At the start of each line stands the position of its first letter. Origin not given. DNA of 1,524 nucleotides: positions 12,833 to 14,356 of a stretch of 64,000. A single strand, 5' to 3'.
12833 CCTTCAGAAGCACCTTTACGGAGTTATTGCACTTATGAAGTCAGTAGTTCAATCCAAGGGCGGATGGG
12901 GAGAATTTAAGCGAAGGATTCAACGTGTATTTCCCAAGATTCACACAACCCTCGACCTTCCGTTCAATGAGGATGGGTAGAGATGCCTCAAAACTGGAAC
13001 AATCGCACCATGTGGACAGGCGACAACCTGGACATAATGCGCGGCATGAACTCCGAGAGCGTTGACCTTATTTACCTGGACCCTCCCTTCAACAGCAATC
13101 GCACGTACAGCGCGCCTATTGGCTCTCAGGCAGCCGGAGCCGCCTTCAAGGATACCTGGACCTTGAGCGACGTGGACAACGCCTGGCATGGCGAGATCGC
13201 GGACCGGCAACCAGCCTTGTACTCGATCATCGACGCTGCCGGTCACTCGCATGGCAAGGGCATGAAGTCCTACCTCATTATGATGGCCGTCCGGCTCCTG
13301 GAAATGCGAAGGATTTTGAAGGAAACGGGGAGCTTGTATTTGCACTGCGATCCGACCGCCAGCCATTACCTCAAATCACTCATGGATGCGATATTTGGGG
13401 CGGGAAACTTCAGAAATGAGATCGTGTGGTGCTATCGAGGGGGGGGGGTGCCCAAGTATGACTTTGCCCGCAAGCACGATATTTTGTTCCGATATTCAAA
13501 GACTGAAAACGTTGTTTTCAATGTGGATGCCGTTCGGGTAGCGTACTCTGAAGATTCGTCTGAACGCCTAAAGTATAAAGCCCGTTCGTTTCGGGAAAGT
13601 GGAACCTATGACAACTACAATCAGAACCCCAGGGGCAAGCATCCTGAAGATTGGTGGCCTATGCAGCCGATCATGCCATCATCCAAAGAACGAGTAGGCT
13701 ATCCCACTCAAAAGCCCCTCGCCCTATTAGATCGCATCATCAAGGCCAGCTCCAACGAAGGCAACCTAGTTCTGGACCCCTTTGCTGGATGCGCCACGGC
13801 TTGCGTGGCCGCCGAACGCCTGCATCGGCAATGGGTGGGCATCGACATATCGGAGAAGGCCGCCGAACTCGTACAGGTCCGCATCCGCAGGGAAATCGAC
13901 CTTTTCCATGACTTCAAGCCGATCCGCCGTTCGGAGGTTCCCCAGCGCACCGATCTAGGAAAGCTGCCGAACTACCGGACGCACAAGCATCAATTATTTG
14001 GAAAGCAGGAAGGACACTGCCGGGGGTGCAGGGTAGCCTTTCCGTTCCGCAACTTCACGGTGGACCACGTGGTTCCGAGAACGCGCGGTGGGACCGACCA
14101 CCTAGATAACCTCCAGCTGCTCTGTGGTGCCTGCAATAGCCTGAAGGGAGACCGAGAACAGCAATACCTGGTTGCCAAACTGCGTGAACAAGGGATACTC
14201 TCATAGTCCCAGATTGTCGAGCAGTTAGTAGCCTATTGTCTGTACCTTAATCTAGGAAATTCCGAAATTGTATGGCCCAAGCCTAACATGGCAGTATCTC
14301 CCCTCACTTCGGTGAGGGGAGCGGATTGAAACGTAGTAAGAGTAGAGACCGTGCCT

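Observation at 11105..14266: IS1595-family element whose inverted repeats enclose a coupled transposase / P63C / methyltransferase-HNH operon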

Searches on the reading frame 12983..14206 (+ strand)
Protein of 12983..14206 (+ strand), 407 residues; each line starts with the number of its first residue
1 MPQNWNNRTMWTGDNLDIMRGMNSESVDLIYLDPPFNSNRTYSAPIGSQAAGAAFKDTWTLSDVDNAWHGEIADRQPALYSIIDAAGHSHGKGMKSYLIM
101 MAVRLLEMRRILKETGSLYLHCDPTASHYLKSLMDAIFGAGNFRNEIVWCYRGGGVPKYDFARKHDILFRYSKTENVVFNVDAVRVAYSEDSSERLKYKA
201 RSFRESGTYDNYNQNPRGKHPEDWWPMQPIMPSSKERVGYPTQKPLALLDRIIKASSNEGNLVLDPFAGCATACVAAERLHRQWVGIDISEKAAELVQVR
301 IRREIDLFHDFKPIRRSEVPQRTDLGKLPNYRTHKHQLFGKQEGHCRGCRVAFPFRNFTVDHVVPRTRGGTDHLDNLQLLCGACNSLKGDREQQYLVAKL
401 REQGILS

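Call 5: search_protein_families(library=pfam, proteins=[window:12983-14206:+], max_evalue=0.01)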
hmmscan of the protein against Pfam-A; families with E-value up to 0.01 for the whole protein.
window:12983-14206:+ (407 aa): 6 families
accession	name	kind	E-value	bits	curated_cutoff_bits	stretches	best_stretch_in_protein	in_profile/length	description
PF01555.25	N6_N4_Mtase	-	4.7e-47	161.2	26.7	1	27-297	1-219/221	DNA methylase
PF01844.29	HNH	-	6.7e-12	45.8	21.4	1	346-391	1-47/47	HNH endonuclease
PF14279.12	HNH_5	-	2e-11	44.1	27.5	1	346-397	1-52/56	HNH endonuclease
PF03602.21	Cons_hypoth95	-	0.00013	22.2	24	0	21-42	106-129/182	Conserved hypothetical protein 95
PF02086.21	MethyltransfD12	-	0.00095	19.4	22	0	16-41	165-190/253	D12 class N6 adenine-specific DNA methyltransferase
PF02945.21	Endonuclease_7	-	0.0019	18.5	23.6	1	334-391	14-66/82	Recombination endonuclease VII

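Call 11: find_encoding_contigs(protein=window:12983-14206:+, flank=6000, max_places=10)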
Protein window:12983-14206:+ (407 aa): no gene with exactly this product is on record in the collection.

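Call 28: search_protein_families(library=phrogs, proteins=[window:12983-14206:+], max_evalue=0.001)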
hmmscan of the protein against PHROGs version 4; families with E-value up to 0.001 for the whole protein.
window:12983-14206:+ (407 aa): 36 families (the best 25 are shown)
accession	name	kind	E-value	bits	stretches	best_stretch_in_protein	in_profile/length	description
phrog_67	-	other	9.5e-57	194.5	1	9-335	125-378/743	DNA methyltransferase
phrog_498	-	other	6.5e-18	65.6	1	7-302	200-421/633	DNA methyltransferase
phrog_3008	-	other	3.3e-17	63.6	1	231-308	141-218/244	DNA methyltransferase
phrog_2118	-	DNA, RNA and nucleotide metabolism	3.3e-15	57.4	1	333-392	166-225/301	HNH endonuclease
phrog_6050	-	DNA, RNA and nucleotide metabolism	5.4e-14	52.8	1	293-393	266-362/402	HNH endonuclease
phrog_18293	-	other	2.1e-12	48.1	1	233-304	39-110/119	methyltransferase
phrog_1035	-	DNA, RNA and nucleotide metabolism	6.2e-12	46.9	1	335-394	151-216/271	endonuclease VII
phrog_5718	-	DNA, RNA and nucleotide metabolism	1.3e-11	45.1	1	311-401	95-186/394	HNH endonuclease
phrog_23085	-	unknown function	4.4e-11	43.6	1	228-304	32-105/138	-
phrog_8660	-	DNA, RNA and nucleotide metabolism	1.3e-10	42.7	1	333-398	114-186/196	HNH endonuclease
phrog_2214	-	DNA, RNA and nucleotide metabolism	1.3e-10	42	1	332-394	182-242/429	HNH endonuclease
phrog_9645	-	DNA, RNA and nucleotide metabolism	7.5e-10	39.7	1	341-392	18-73/168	HNH endonuclease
phrog_6025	-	other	1.8e-09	38.5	0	7-38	11-42/192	DNA methyltransferase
phrog_338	-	DNA, RNA and nucleotide metabolism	2.4e-09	38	1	332-393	193-264/340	HNH endonuclease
phrog_16726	-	DNA, RNA and nucleotide metabolism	3.4e-09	37.9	1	335-397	85-149/308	HNH endonuclease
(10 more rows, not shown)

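Call 29: search_protein_families(library=ncbifam, proteins=[window:12983-14206:+], max_evalue=0.001)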
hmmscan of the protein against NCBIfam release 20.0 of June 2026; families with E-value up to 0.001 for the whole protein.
window:12983-14206:+ (407 aa): 5 families
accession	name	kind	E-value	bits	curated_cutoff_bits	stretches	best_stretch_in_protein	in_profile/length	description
NF008572.0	PRK11524.1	equivalog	8e-33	113.8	292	2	98-309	62-260/294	adenine-specific DNA-methyltransferase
NF050803.1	DnaMtaseCcrMCaul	equivalog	9.9e-22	77.3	830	1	237-307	183-253/350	adenine-specific DNA-methyltransferase CcrM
NF010253.0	PRK13699.1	subfamily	6e-14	52.3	244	1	239-296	143-200/226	DNA methyltransferase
NF040563.1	guided_IscB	equivalog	1.1e-09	37.8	175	1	326-399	176-246/314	RNA-guided endonuclease IscB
NF049971.1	CRISPR_Cas9d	exception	1.2e-08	34.1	375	1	330-391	532-596/986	type II CRISPR RNA-guided endonuclease Cas9d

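Call 37: search_protein_families(library=padloc, proteins=[window:12983-14206:+], max_evalue=0.01)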
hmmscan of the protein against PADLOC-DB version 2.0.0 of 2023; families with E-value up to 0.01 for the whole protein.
window:12983-14206:+ (407 aa): 72 families (the best 25 are shown)
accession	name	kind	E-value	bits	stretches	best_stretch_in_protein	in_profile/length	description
PDLC03339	MTase_II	-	3.1e-60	202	2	94-305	57-275/399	Type II methyltransferase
PDLC03300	MTase_II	-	3.1e-54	182.1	1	10-307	14-282/302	Type II methyltransferase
PDLC03633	MTase_III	-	5.1e-44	149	1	24-319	97-372/616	Type III methyltransferase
PDLC03354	MTase_II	-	3.6e-43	146.1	2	212-311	298-394/425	Type II methyltransferase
PDLC03299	MTase_II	-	3.4e-41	139.7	2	94-302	59-258/296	Type II methyltransferase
PDLC03371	MTase_II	-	1.4e-37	127.7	1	6-303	9-254/260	Type II methyltransferase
PDLC03636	MTase_III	-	9.9e-33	111.7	2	97-183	96-182/575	Type III methyltransferase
PDLC03320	MTase_II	-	2.4e-29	100.4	1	111-304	93-277/289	Type II methyltransferase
PDLC03644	MTase_III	-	1.1e-27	95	2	10-204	41-219/542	Type III methyltransferase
PDLC03638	MTase_III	-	3.1e-27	93.3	2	236-305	612-681/816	Type III methyltransferase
PDLC03387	MTase_II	-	2.3e-26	90.6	2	158-305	159-279/289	Type II methyltransferase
PDLC03635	MTase_III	-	4e-26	89.9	2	96-195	267-369/708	Type III methyltransferase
PDLC03634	MTase_III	-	3.1e-24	83.8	2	9-219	96-293/621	Type III methyltransferase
PDLC03238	MTase_II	-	4.9e-24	83.1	2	95-291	169-355/428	Type II methyltransferase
PDLC03216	MTase_II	-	2.9e-23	80.5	2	240-307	194-261/364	Type II methyltransferase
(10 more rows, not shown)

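Call 41: find_homologous_proteins(query=window:12983-14206:+, max_evalue=0.00001)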
Query window:12983-14206:+ (407 aa): 8000 proteins with E <= 0.00001 among 8000 candidates; the best 120 are listed.
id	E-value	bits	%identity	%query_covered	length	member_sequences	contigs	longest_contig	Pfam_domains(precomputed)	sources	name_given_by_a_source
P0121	3.7e-285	963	100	100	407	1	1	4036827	PF01844.30,PF14279.13,PF01555.25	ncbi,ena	-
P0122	3.3e-239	812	84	98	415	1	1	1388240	PF01844.30,PF14279.13,PF01555.25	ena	-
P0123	2.5e-234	796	81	99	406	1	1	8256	PF01844.30,PF14279.13,PF01555.25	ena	-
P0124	2.0e-222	756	77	99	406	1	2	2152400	PF01844.30,PF14279.13,PF01555.25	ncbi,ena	-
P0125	2.2e-219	746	77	99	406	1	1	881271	PF01844.30,PF14279.13,PF01555.25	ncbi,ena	-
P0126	6.0e-212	722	76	98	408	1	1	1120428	PF01844.30,PF14279.13,PF01555.25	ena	-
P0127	1.7e-208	711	71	99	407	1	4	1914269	PF01844.30,PF14279.13,PF01555.25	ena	-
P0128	6.8e-207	705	73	99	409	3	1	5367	PF01844.30,PF14279.13,PF01555.25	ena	-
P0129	2.3e-205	700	72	99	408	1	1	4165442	PF01844.30,PF14279.13,PF01555.25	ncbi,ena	-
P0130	2.3e-205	700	74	98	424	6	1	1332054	PF01844.30,PF14279.13,PF01555.25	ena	-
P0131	2.8e-205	700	73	98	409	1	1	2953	PF01844.30,PF14279.13,PF01555.25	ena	-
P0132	7.8e-205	699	76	98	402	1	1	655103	PF01844.30,PF14279.13,PF01555.25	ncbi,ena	-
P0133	1.8e-204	697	74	97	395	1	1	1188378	PF01844.30,PF14279.13,PF01555.25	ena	-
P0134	9.1e-204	695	71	99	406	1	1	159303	PF13395.13,PF01844.30,PF14279.13,PF01555.25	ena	-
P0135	1.1e-202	691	71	99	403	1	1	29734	PF01844.30,PF02945.22,PF14279.13,PF01555.25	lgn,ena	-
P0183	2.3e-186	638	69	97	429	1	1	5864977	PF01844.30,PF14279.13,PF01555.25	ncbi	-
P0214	4.6e-181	620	65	99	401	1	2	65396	PF01844.30,PF14279.13,PF01555.25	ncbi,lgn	ncbi:MAG: DNA methyltransferase [Planktomarina sp.]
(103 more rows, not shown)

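Call 42: find_encoding_contigs(protein=P0124, flank=5000, max_places=3)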
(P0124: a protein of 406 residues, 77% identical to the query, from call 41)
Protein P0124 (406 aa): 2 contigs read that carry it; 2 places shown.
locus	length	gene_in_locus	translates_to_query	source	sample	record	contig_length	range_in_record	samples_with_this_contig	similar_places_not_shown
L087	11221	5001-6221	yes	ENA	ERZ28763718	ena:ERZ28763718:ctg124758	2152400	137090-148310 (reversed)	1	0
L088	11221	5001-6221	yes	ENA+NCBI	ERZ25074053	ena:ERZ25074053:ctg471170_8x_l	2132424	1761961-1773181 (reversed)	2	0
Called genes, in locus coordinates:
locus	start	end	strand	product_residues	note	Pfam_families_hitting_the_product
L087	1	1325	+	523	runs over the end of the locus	PF03781:FGE-sulfatase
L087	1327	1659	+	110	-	-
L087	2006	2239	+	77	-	PF02597:ThiS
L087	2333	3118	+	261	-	PF05690:ThiG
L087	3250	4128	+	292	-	PF12760:Zn_ribbon_IS1595, PF12762:DDE_Tnp_IS1595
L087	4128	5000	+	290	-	PF10546:P63C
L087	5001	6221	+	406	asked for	PF01555:N6_N4_Mtase, PF01844:HNH, PF14279:HNH_5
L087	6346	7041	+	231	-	PF02581:TMP-TENI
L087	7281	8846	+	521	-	PF00664:ABC_membrane, PF00005:ABC_tran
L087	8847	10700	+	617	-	PF00664:ABC_membrane, PF00005:ABC_tran, PF13304:AAA_21 (faint)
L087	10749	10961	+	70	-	-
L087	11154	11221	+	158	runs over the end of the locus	-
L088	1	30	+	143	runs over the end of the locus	-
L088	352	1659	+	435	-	-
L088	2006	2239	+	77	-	PF02597:ThiS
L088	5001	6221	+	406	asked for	PF01555:N6_N4_Mtase, PF01844:HNH, PF14279:HNH_5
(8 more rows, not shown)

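Call 43: find_encoding_contigs(protein=P0183, flank=5000, max_places=3)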
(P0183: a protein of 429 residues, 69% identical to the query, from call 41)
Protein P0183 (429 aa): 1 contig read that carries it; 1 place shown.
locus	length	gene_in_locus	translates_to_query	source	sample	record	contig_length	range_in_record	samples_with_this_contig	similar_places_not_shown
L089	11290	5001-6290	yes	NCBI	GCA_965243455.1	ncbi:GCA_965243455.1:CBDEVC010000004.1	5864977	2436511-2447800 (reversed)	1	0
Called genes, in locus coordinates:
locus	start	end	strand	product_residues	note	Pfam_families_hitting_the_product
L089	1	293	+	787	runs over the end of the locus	PF01590:GAF (weak), PF13185:GAF_2, PF00512:HisKA, PF02518:HATPase_c, PF13581:HATPase_c_2 (faint), PF00072:Response_reg, PF00486:Trans_reg_C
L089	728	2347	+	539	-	-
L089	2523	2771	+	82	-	-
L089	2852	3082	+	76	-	-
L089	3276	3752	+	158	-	-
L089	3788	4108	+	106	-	-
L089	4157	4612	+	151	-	-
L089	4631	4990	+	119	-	-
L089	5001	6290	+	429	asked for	PF01555:N6_N4_Mtase, PF01844:HNH, PF14279:HNH_5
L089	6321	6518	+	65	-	-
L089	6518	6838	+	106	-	PF10711:DUF2513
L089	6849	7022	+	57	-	-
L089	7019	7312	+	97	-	-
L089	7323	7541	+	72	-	-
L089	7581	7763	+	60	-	-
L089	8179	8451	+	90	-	-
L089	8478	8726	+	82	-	-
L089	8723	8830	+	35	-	-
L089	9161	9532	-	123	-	PF01381:HTH_3, PF13443:HTH_26 (weak), PF13560:HTH_31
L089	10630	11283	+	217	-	PF01656:CbiA, PF09140:MipZ, PF10609:ParA (weak), PF13614:AAA_31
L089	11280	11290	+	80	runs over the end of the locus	PF20605:Antitox_RHH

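Call 44: find_encoding_contigs(protein=P0214, flank=5000, max_places=3)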
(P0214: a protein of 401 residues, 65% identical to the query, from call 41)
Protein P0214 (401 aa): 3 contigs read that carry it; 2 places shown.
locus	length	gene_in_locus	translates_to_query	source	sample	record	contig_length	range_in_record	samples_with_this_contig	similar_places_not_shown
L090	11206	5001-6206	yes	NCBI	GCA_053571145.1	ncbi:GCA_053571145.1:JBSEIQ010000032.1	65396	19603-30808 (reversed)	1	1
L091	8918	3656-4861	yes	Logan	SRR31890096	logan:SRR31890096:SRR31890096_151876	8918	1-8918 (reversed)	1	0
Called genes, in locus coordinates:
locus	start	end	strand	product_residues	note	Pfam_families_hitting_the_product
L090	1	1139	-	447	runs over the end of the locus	PF01979:Amidohydro_1, PF07969:Amidohydro_3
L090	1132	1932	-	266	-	PF00459:Inositol_P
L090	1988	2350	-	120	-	PF13560:HTH_31 (weak), PF13443:HTH_26 (faint), PF01381:HTH_3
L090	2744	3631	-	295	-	PF00126:HTH_1, PF03466:LysR_substrate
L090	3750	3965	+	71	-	-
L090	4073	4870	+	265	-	PF01027:Bax1-I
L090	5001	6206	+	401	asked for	PF01555:N6_N4_Mtase, PF01844:HNH, PF14279:HNH_5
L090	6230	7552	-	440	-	PF01554:MatE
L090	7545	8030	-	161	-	PF13622:4HBT_3 (weak), PF03061:4HBT (weak)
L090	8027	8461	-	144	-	PF13622:4HBT_3, PF03061:4HBT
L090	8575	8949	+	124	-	PF13411:MerR_1, PF00376:MerR (weak), PF09278:MerR-DNA-bind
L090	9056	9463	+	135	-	PF00376:MerR, PF13411:MerR_1, PF09278:MerR-DNA-bind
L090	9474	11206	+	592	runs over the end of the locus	PF02771:Acyl-CoA_dh_N, PF02770:Acyl-CoA_dh_M, PF00441:Acyl-CoA_dh_1, PF22924:ACOX_C_alpha1 (weak), PF12806:Acyl-CoA_dh_C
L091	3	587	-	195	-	?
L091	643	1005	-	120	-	PF13560:HTH_31 (weak), PF13443:HTH_26 (faint), PF01381:HTH_3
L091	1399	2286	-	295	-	PF00126:HTH_1, PF03466:LysR_substrate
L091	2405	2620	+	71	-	-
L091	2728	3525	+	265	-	PF01027:Bax1-I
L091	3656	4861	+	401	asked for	PF01555:N6_N4_Mtase, PF01844:HNH, PF14279:HNH_5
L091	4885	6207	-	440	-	PF01554:MatE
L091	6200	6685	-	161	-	PF13622:4HBT_3 (weak), PF03061:4HBT (weak)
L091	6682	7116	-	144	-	PF13622:4HBT_3, PF03061:4HBT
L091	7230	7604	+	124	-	PF13411:MerR_1, PF00376:MerR (weak), PF09278:MerR-DNA-bind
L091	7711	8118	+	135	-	PF00376:MerR, PF13411:MerR_1, PF09278:MerR-DNA-bind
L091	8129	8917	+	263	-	?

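Call 45: search_solved_structures(query=window:12983-14206:+, max_evalue=0.001)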
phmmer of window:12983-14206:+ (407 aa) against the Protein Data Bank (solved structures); distinct sequences matched with E-value up to 0.001: 20.
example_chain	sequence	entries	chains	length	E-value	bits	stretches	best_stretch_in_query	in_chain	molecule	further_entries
9c3u_A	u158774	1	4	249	5e-21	78.2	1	112-301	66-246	Methyltransferase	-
8urk_A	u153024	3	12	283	7.7e-21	77.6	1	112-301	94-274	Methyltransferase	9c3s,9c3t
1nw8_A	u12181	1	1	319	8.5e-20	74.1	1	143-278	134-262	MODIFICATION METHYLASE RSRI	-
1eg2_A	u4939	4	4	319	8.6e-20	74.1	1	143-278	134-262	MODIFICATION METHYLASE RSRI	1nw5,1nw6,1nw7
1g60_A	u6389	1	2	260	1.2e-18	70.3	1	112-292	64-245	Adenine-specific Methyltransferase MboIIA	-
6pbd_A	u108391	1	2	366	5.7e-16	61.6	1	238-308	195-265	Modification methylase CcrMI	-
6k0w_B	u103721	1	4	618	1.5e-10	43.7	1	7-177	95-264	Adenine specific DNA methyltransferase (Mod)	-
5hek_A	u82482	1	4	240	2.8e-10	42.8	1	229-302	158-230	Adenine specific DNA methyltransferase (DpnA)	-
5hfj_A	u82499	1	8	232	5.8e-10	41.8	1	229-293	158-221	Adenine specific DNA methyltransferase (DpnA)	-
8s9m_A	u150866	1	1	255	4.1e-09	38.9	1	232-302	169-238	DNA cytosine-N4 methyltransferase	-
2zie_A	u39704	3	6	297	4.5e-09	38.8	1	238-308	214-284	Putative modification methylase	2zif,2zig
8s9n_A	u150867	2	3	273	4.8e-09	38.7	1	232-302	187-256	DNA cytosine-N4 methyltransferase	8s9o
8d2k_A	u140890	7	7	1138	2.4e-08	36.4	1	339-391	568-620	CRISPR-associated endonuclease, Csn1 family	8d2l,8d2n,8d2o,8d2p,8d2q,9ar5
4zcf_A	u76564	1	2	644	6.8e-08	35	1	8-179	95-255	Restriction endonuclease EcoP15I, modification subunit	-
7dsu_A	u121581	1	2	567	6.8e-08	34.9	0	96-147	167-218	Mbo45V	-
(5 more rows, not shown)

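Call 61: find_encoding_contigs(protein=P0122, flank=5000, max_places=2)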
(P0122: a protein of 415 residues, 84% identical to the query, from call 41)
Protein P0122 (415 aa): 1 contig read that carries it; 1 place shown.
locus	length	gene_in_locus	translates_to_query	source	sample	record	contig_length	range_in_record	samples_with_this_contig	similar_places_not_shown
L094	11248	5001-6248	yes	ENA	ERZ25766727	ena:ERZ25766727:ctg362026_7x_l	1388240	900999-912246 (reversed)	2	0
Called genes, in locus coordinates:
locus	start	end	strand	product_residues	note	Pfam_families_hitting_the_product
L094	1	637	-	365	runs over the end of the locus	PF00909:Ammonium_transp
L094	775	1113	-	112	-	PF00543:P-II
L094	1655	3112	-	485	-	PF03951:Gln-synt_N, PF00120:Gln-synt_C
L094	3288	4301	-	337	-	PF00532:Peripla_BP_1, PF13407:Peripla_BP_4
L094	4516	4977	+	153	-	PF13183:Fer4_8 (faint), PF13534:Fer4_17 (faint), PF12797:Fer4_2 (faint), PF13237:Fer4_10, PF14697:Fer4_21, PF12838:Fer4_7, PF13187:Fer4_9, PF00037:Fer4, +4 more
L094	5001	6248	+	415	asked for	PF01555:N6_N4_Mtase, PF01844:HNH, PF14279:HNH_5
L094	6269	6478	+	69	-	-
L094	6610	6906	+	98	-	-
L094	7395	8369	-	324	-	PF12762:DDE_Tnp_IS1595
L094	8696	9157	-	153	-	PF00216:Bac_DNA_binding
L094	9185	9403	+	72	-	PF09723:Zn_ribbon_8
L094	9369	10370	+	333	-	PF00583:Acetyltransf_1 (weak)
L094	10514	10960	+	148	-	PF07978:NIPSNAP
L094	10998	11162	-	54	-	-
